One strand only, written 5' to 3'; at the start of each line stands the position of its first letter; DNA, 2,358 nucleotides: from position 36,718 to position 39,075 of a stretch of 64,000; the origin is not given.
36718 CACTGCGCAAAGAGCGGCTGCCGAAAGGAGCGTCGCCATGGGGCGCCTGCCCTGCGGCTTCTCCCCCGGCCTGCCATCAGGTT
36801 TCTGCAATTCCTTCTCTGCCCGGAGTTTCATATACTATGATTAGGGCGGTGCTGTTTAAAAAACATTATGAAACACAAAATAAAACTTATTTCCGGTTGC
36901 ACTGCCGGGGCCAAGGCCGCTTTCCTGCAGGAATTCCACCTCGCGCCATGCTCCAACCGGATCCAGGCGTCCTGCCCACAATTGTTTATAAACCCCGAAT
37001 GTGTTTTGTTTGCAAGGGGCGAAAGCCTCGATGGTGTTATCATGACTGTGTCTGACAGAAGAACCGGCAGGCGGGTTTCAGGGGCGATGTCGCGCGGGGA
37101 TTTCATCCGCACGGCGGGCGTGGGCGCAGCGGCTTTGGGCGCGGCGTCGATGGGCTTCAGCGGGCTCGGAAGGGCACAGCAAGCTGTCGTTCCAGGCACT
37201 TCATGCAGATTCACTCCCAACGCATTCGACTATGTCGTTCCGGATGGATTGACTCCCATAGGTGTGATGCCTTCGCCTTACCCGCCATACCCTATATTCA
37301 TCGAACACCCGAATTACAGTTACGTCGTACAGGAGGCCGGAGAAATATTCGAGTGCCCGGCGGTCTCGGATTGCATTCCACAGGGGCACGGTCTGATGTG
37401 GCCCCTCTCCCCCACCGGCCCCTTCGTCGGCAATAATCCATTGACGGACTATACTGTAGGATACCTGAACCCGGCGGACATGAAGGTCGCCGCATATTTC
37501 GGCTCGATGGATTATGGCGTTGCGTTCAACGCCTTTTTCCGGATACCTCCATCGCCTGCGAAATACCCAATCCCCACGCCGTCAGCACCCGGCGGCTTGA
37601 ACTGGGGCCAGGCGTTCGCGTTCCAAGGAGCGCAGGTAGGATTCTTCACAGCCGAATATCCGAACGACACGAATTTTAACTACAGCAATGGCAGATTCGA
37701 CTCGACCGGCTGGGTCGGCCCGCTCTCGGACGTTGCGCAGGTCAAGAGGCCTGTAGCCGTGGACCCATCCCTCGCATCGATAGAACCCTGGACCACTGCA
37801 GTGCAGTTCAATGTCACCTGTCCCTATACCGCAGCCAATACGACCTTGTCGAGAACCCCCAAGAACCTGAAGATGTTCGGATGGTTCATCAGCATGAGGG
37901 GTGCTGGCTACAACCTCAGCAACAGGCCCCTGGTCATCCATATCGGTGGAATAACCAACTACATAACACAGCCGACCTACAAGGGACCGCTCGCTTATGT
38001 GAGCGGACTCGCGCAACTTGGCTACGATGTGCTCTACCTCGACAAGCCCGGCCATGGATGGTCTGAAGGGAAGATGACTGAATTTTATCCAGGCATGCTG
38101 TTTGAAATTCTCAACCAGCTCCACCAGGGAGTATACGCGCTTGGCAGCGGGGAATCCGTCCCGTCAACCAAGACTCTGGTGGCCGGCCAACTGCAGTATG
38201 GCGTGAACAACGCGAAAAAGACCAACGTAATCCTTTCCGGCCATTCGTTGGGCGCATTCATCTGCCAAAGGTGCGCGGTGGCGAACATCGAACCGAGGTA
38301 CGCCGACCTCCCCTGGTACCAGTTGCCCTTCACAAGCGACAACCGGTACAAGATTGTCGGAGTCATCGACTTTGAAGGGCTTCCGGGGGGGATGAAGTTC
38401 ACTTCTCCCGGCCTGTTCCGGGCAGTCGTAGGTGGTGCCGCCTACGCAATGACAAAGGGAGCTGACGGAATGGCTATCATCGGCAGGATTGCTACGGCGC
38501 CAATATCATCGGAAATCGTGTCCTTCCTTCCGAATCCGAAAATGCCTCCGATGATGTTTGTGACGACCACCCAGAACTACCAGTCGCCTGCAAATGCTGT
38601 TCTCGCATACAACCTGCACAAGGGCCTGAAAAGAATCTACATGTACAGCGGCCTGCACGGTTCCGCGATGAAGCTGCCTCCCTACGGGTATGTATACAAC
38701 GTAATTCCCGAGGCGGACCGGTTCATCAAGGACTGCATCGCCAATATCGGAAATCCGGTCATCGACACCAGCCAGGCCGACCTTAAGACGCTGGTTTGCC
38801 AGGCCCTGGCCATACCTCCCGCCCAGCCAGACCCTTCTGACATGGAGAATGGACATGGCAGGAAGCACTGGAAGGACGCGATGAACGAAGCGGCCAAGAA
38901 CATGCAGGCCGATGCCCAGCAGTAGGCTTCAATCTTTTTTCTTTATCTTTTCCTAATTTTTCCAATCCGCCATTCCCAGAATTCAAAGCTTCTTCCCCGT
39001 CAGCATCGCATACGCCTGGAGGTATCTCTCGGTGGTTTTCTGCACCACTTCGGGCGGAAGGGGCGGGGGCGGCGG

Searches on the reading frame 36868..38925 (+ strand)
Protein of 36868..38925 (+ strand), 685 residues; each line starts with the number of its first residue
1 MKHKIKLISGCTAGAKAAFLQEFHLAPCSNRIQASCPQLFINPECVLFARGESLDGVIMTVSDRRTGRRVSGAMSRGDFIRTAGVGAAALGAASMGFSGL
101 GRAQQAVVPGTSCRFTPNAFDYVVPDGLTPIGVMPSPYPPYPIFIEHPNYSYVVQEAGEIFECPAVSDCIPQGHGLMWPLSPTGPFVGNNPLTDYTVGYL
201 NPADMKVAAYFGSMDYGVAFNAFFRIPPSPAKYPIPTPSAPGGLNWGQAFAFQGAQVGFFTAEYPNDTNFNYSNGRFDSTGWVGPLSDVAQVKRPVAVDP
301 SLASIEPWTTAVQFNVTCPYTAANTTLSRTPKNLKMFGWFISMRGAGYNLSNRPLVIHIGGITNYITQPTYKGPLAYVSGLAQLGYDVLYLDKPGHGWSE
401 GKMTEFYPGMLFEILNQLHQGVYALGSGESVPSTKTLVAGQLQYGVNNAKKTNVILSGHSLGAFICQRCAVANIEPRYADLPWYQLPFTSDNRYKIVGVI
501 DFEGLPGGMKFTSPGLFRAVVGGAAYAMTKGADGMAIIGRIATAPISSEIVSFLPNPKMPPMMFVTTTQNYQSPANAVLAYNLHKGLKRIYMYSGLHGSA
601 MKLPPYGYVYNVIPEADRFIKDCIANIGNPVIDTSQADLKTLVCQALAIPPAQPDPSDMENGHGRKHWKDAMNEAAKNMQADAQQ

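Call 86: search_protein_families(library=pfam, proteins=[window:36868-38925:+], max_evalue=0.001)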
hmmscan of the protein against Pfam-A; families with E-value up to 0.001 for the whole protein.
window:36868-38925:+ (685 aa): 2 families
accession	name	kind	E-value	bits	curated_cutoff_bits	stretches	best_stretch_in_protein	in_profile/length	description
PF00561.26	Abhydrolase_1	-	0.00032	20.9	25.8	1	378-468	20-85/245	alpha/beta hydrolase fold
PF12146.15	Hydrolase_4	-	0.00054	19.8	27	0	379-470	25-94/239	Serine aminopeptidase, S33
